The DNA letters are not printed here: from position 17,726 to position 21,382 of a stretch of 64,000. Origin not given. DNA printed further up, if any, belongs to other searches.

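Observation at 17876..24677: Two-gene PLD-nuclease::SNF2 helicase + Eco57I-type adenine methyltransferase module: candidate undescribed ATP-dependent R-M-like defence system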

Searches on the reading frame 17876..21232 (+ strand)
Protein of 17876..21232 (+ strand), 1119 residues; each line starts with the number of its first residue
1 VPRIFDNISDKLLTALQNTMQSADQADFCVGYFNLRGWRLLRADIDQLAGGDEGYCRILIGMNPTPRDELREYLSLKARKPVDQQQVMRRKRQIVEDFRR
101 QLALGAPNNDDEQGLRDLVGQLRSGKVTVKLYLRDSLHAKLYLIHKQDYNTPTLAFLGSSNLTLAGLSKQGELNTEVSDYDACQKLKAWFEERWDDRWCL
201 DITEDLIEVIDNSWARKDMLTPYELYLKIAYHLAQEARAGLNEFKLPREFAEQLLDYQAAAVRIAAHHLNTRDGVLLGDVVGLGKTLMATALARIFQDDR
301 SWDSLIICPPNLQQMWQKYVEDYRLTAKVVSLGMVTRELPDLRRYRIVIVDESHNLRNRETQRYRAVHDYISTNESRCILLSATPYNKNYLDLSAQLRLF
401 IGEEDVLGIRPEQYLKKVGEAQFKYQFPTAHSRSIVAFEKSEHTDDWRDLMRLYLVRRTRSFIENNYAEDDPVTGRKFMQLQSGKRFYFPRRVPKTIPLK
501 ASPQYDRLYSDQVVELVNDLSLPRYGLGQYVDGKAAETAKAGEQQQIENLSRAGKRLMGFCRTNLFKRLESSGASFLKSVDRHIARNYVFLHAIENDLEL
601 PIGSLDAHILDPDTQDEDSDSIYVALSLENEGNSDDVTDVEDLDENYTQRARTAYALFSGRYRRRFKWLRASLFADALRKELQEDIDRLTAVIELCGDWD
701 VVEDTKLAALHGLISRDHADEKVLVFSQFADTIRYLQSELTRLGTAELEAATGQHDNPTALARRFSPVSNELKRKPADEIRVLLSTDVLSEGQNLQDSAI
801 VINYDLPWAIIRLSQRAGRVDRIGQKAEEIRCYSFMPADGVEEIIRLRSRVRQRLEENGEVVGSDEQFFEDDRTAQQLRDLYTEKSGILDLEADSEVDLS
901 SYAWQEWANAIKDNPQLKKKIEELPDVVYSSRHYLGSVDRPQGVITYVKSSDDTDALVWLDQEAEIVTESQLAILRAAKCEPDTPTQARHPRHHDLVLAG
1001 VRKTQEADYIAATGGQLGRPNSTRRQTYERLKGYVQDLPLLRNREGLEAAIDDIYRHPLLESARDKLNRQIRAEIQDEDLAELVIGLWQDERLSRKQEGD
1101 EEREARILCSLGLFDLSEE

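Call 8: search_protein_families(library=pfam, proteins=[window:17876-21232:+], max_evalue=0.01)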
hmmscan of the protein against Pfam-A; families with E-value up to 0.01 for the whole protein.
seq(1119 aa): 7 families
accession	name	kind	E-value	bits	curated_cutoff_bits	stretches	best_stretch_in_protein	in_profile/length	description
PF00271.37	Helicase_C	-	4.4e-15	56.3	23.5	1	706-824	2-110/110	Helicase conserved C-terminal domain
PF00176.29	SNF2-rel_dom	-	3.7e-13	49.7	24.9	2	257-324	1-74/290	SNF2-related domain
PF13091.12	PLDc_2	-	5.8e-10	39.6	27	1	115-194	57-132/132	PLD-like domain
PF04851.21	ResIII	-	6.7e-07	29.8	22.5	0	342-386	123-163/164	Type III restriction enzyme, res subunit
PF09565.16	RE_NgoFVII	-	2.3e-06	27.4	23.8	1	121-192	76-147/162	NgoFVII restriction endonuclease N-terminal PLD domain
PF00270.35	DEAD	-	1.7e-05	25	26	1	338-389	113-163/167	DEAD/DEAH box helicase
PF13401.12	AAA_22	-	0.0056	17.4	27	0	281-382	14-121/130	AAA domain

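Call 9: search_protein_families(library=padloc, proteins=[window:17876-21232:+], max_evalue=0.01)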
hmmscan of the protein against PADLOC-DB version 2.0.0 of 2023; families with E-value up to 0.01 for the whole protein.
seq(1119 aa): 45 families (the best 25 are shown)
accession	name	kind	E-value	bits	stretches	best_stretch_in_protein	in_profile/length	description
PDLC01075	C3a139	-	2.4e-48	163.2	1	9-857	8-761/948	HKD+Snf2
PDLC02623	DrmD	-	7e-32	108.1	2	705-874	511-672/1040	DrmD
PDLC02621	DrmD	-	2.3e-30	103.6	2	550-841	388-641/1040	DrmD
PDLC02193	PLD_Helicase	-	1e-25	88.1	2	705-873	670-845/905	-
PDLC02500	BrxHI|BrxHII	-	4.2e-24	83.1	1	686-883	443-632/933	BrxHI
PDLC02619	DrmD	-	3.8e-23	79.6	3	682-828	370-538/872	DrmD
PDLC02843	DpdE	-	7.1e-21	71.8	2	276-395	179-307/1091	DpdE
PDLC00659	HmaA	-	4e-20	69.3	1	548-826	359-613/1176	SNF2 helicase / DEAD-box helicase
PDLC02840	DpdE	-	4.1e-19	66.4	2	254-393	160-310/1091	DpdE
PDLC02504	BrxHI|BrxHII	-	1.3e-18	64.4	2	679-843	442-600/971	BrxHII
PDLC02633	DrmD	-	1.1e-17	61.3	1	717-838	523-643/839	DrmD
PDLC02620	DrmD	-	1.9e-17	60.6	1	718-884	482-636/1060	DrmD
PDLC02632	DrmD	-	6.7e-16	55.9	2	717-840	519-641/662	DrmD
PDLC02572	DrmA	-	1.4e-14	51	2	718-835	517-633/1043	DrmA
PDLC02707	PbeA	-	8.1e-14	49.1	1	17-326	24-324/672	PbeA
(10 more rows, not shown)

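Call 10: search_protein_families(library=ncbifam, proteins=[window:17876-21232:+], max_evalue=0.01)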
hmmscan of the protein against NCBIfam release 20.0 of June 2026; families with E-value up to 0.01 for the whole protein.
seq(1119 aa): 21 families
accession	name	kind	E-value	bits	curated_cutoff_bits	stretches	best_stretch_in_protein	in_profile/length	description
NF042964.1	phospholipD_antiphage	equivalog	5.8e-47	160.6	1100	2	677-888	640-852/895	phospholipase D-like domain-containing anti-phage protein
NF038317.1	DISARM_DrmD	equivalog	1e-38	133.3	610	2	550-935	372-711/1021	DISARM system SNF2-like helicase DrmD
NF041062.1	DpdE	equivalog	1e-31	109.8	500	2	642-842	466-659/1048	protein DpdE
NF038318.1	DISARM_DrmD_b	equivalog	4.9e-23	81.2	950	3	682-828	367-535/868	DISARM system SNF2-like helicase DrmD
NF003426.0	PRK04914.1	equivalog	1.9e-16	59.5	576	2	702-827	477-595/959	RNA polymerase-associated protein RapA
NF053711.1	RNA_heli_RhlE1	exception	1.9e-11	43.4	750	1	641-860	167-372/434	RNA helicase RhlE1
NF058637.1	helic_SCO1167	equivalog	5.1e-11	41.4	1200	2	234-350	452-568/932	SCO1167/SCO6262 family helicase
NF053675.1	pilus_reg_Snf2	equivalog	4.5e-09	35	1100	1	704-845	860-993/1029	pilus expression-regulating Snf2 family helicase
NF010337.0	PRK13766.1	equivalog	2.3e-08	32.6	610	1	702-823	345-468/781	Hef nuclease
NF008394.0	PRK11192.1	equivalog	8.5e-08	31.4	507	1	704-830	232-348/441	ATP-dependent RNA helicase SrmB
NF041790.1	anti-phage_ZorD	equivalog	3e-06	25.5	1500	0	272-343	604-677/1035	type I Zorya anti-phage system protein ZorD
NF002340.1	PRK01297.1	equivalog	1.6e-05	23.9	564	1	703-830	233-350/372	ATP-dependent RNA helicase RhlB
NF008744.0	PRK11776.1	equivalog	1.9e-05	23.4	524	1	656-831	182-344/460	ATP-dependent RNA helicase DbpA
NF053710.1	RNA_heli_RhlE2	exception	3.6e-05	22.4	925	1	705-876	235-392/635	RNA helicase RhlE2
NF053631.1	RNA_helic_CshA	equivalog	9.9e-05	21.4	646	1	772-858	280-363/434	degradosome RNA helicase CshA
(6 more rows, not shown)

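Call 14: find_homologous_proteins(query=window:17876-21232:+)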
Query seq(1119 aa) (1119 aa): 8000 proteins with E <= 0.001 among 8000 candidates; the best 120 are listed.
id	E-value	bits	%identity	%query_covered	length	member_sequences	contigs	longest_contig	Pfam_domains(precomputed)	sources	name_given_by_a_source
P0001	0.0e+0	2526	100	100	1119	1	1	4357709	PF00270.36,PF00176.30,PF13091.13,PF09565.17,PF00271.38,PF04851.22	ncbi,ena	-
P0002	0.0e+0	2244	89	100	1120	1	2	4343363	PF00270.36,PF00176.30,PF13091.13,PF09565.17,PF00271.38,PF04851.22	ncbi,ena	-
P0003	0.0e+0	2191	87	100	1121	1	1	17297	PF00270.36,PF00176.30,PF13091.13,PF09565.17,PF00271.38,PF04851.22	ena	-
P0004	0.0e+0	2162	86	100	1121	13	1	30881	PF00270.36,PF00176.30,PF13091.13,PF09565.17,PF00271.38,PF04851.22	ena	-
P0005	0.0e+0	2145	85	100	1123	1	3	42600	PF00176.30,PF13091.13,PF09565.17,PF00271.38,PF04851.22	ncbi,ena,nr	ncbi:MAG: phospholipase D-like domain-containing protein [Chloroflexi bacterium]|nr:phospholipase D-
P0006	0.0e+0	2127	84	100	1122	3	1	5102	PF00176.30,PF13091.13,PF09565.17,PF00271.38,PF04851.22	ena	-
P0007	0.0e+0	2126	84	100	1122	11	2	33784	PF00176.30,PF13091.13,PF09565.17,PF00271.38,PF04851.22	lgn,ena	-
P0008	0.0e+0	2117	86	97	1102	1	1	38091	PF00270.36,PF00176.30,PF13091.13,PF09565.17,PF00271.38,PF04851.22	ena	-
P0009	0.0e+0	2109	84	100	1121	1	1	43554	PF00270.36,PF00176.30,PF13091.13,PF09565.17,PF00271.38,PF04851.22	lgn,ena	-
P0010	0.0e+0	2087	82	100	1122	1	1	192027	PF00270.36,PF00176.30,PF13091.13,PF09565.17,PF00271.38,PF04851.22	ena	-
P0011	0.0e+0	2082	83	100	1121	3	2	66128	PF00176.30,PF13091.13,PF09565.17,PF00271.38,PF04851.22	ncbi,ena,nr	ncbi:MAG: phospholipase D-like domain-containing protein [Chloroflexota bacterium]|nr:phospholipase 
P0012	0.0e+0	2065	82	100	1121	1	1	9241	PF00270.36,PF00176.30,PF13091.13,PF09565.17,PF00271.38,PF04851.22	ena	-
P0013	0.0e+0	2064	82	100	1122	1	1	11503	PF00270.36,PF00176.30,PF13091.13,PF09565.17,PF00271.38,PF04851.22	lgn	-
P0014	0.0e+0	2062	81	100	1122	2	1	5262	PF00270.36,PF00176.30,PF13091.13,PF09565.17,PF00271.38,PF04851.22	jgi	-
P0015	0.0e+0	2043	81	100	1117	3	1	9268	PF00176.30,PF13091.13,PF09565.17,PF00271.38,PF04851.22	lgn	-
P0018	0.0e+0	2023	80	100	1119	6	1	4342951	PF00270.36,PF00176.30,PF13091.13,PF09565.17,PF00271.38,PF04851.22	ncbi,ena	-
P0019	0.0e+0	2011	80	100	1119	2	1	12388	PF00270.36,PF00176.30,PF13091.13,PF09565.17,PF00271.38,PF04851.22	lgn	-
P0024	0.0e+0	1968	78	100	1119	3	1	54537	PF00176.30,PF13091.13,PF09565.17,PF00271.38,PF04851.22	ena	-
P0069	0.0e+0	1529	62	100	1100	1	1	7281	PF00270.36,PF00176.30,PF13091.13,PF09565.17,PF00271.38,PF04851.22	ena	-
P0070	0.0e+0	1522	62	100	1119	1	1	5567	PF00270.36,PF00176.30,PF13091.13,PF09565.17,PF00271.38,PF04851.22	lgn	-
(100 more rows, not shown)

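Call 18: find_encoding_contigs(protein=P0001, flank=10000, max_places=3)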
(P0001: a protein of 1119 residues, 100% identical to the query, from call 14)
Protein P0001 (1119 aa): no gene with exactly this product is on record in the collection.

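Call 24: find_related_loci(query=A1, collection=genome_contigs, flank=10000)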
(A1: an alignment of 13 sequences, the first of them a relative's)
Query A1 (1119 aa) in genome_contigs; peptide patterns used: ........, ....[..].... (x = any residue, [..] = any of these).
600 stretches matched a pattern (row limit reached: there are more); 589 encode a relative of the query (tblastn E <= 1e-3); the best 80 are kept; 80 distinct loci.
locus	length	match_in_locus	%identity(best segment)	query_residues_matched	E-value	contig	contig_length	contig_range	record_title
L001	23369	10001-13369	84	1-1119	0e+0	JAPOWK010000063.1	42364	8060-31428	MAG: Chloroflexota bacterium isolate COS2_bin_22 NODE_384_length_42364_cov_52.0945, whole genome shotgun sequence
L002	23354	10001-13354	82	1-1115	0e+0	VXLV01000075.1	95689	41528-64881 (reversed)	MAG: Chloroflexi bacterium isolate SB0661_bin_21 NODE_281_length_95689_cov_29.535374, whole genome shotgun sequence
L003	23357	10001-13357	80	1-1119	0e+0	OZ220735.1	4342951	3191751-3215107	MAG: Phototrophicaceae bacterium isolate 252cb3c6-93c9-4785-98a9-44529c25b936 genome assembly, chromosome: 1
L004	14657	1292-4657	84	1-1119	0e+0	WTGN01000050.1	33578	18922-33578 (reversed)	MAG: Chloroflexi bacterium isolate CO36388bin_16 NODE_330_length_33578_cov_42.209170, whole genome shotgun sequence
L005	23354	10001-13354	57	1-1114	0e+0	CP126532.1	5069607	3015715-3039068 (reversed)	MAG: Ktedonobacterales bacterium isolate bin_006 chromosome, complete genome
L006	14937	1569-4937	57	1-1113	0e+0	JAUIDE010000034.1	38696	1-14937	MAG: Alphaproteobacteria bacterium isolate 7_bin.58 NODE_1297_length_38696_cov_1.086857, whole genome shotgun sequence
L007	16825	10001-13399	57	1-1113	0e+0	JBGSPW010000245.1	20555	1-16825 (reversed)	MAG: Thermoflexales bacterium isolate JTS-AC314 k141_3738777, whole genome shotgun sequence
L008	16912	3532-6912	55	1-1117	0e+0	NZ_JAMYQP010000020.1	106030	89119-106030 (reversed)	Mesorhizobium sp. M0587 M0587_contig00020, whole genome shotgun sequence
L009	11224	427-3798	56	1-1113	0e+0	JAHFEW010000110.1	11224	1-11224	MAG: Nitrospira sp. isolate nzgw278 NODE_2521_length_11225_cov_13.296110, whole genome shotgun sequence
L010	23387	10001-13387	54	1-1119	0e+0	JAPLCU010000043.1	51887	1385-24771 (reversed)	MAG: Armatimonadota bacterium isolate LacPavin_0920_SED3_MAG_51_14 LacPavin_0920_SED3_scaffold_2264310, whole genome sho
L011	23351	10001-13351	55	1-1114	0e+0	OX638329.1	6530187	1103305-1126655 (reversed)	MAG: uncultured Latescibacteria bacterium isolate 03e23b1f-02ed-4bf0-8d8f-a367d3d93791 genome assembly, chromosome: 1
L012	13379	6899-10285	55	1-1113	0e+0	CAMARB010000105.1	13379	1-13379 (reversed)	MAG: Chthoniobacter flavus isolate MaE-09apr19-178 genome assembly, contig: MaE-09apr19-C6967, whole genome shotgun sequ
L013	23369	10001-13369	56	1-1113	0e+0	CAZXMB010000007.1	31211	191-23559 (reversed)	MAG TPA_asm: uncultured Syntrophaceae bacterium isolate SRP098346_co1_431 genome assembly, contig: NODE_1005_length_3121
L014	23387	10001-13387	55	1-1114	0e+0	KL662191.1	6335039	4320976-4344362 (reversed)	Leptolyngbya sp. JSC-1 genomic scaffold Osccy1DRAFT_CYJSC1_DRAF_scaffold00069.1, whole genome shotgun sequence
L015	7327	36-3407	57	1-1118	0e+0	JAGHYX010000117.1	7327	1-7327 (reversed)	MAG: Chloroflexota bacterium isolate 629B.23 NODE_2060_length_7354_cov_24.987533, whole genome shotgun sequence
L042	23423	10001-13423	54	1-1119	0e+0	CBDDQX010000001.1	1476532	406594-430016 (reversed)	MAG: Dehalococcoidia bacterium isolate 8444951f-8005-4b54-b322-73b6ad57e0fa genome assembly, contig: contig_1, whole gen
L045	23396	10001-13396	54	1-1119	0e+0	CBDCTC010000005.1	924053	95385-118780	MAG: Dehalococcoidia bacterium isolate 84f1e96c-5f89-47d0-9b41-bcaa3e3d8f53 genome assembly, contig: contig_5, whole gen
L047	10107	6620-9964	55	1-1119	0e+0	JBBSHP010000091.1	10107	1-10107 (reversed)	MAG: Bryobacterales bacterium isolate LS3_sbin.1 LS3_sbin.1_K_1064856_L_10107_cov_8.0199, whole genome shotgun sequence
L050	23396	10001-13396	54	1-1119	0e+0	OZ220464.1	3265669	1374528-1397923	MAG: Dehalococcoidia bacterium isolate 865023ef-8e16-4315-bfec-facb54b4b210 genome assembly, chromosome: 1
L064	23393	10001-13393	54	1-1119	0e+0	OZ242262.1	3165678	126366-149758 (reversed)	MAG: Dehalococcoidia bacterium isolate ad06fa00-f9d4-4df5-aac3-c9777a52e3f0 genome assembly, chromosome: 1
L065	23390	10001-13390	54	1-1119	0e+0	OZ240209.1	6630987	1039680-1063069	MAG: Candidatus Poribacteria bacterium isolate 386b7814-a0df-4328-ba8d-cea90b69f229 genome assembly, chromosome: 1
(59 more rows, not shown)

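Call 36: search_solved_structures(query=window:17876-21232:+, max_evalue=0.001)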
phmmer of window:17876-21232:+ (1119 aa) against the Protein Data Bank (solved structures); distinct sequences matched with E-value up to 0.001: 31.
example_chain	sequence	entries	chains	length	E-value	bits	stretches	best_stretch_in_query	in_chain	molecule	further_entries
5hzr_A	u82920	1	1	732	3.5e-09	38.5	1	776-881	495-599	SNF2-family ATP dependent chromatin remodeling factor like protein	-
5jxr_A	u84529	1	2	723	4.3e-09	38.2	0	706-857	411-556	Chromatin-remodeling complex ATPase-like protein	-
6pwf_K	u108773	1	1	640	7.7e-09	37.4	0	706-857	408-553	chromatin remodeling factor ISWI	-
5vvr_M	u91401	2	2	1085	1.7e-07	32.9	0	242-322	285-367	DNA repair and recombination protein RAD26 | RAD26 isoform 1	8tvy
7xyf_K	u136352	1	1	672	2.2e-07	32.5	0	704-847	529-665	ATP-dependent helicase fft3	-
7xyg_K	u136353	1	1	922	2.6e-07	32.3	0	704-854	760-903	ATP-dependent helicase fft3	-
3mwy_W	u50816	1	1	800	4.8e-07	31.4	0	703-856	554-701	Chromo domain-containing protein 1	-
8so8_A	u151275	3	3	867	1.4e-06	29.9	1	718-831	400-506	RNA polymerase-associated protein RapA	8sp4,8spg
6bog_A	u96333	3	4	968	2e-06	29.4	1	718-831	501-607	RNA polymerase-associated protein RapA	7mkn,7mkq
7m8e_F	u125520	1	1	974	2e-06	29.4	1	718-831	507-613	RNA polymerase-associated protein RapA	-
4s20_K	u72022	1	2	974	2.1e-06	29.4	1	718-831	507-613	RNA polymerase-associated protein RapA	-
2hjv_A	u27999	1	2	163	2.5e-06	29.1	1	701-832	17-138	ATP-dependent RNA helicase dbpA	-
6ne3_W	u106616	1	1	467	1e-05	27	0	777-856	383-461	SWI/SNF-related matrix-associated actin-dependent regulator of chromatin subfamily A membe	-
8t0l_F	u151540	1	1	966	1.3e-05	26.7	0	718-831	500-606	RNA polymerase-associated protein RapA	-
9jao_C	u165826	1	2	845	1.3e-05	26.7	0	257-331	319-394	SWI/SNF-related matrix-associated actin-dependent regulator of chromatin subfamily A conta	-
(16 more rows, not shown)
